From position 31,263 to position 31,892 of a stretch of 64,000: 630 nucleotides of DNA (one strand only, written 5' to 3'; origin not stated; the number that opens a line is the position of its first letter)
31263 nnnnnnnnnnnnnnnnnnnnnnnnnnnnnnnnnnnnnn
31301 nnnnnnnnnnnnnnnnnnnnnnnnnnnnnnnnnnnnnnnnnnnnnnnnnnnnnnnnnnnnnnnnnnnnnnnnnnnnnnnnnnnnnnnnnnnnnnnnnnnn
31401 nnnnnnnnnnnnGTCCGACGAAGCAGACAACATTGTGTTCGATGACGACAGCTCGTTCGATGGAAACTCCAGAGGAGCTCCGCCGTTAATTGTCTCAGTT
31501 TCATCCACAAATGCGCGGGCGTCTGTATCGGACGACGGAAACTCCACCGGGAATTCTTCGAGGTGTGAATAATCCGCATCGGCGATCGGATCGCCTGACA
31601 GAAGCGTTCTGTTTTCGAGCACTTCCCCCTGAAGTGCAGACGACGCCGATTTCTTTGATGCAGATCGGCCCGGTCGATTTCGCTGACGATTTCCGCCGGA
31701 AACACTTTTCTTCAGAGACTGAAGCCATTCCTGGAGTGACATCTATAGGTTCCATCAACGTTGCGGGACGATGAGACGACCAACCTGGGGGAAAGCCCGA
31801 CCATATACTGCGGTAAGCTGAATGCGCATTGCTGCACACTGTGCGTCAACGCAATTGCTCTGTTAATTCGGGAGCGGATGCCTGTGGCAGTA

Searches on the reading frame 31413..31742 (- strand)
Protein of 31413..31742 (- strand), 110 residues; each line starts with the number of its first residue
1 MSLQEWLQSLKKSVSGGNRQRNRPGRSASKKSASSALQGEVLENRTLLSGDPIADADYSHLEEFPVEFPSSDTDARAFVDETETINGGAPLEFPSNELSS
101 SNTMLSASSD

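Call 70: search_protein_families(library=pfam, proteins=[window:31413-31742:-], max_evalue=10)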
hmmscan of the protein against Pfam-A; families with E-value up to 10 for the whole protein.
window:31413-31742:- (110 aa): 1 family
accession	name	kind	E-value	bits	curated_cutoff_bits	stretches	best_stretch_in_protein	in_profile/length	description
PF07595.18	Planc_extracel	-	0.075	13.2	25.5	1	38-52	6-20/20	Planctomycete extracellular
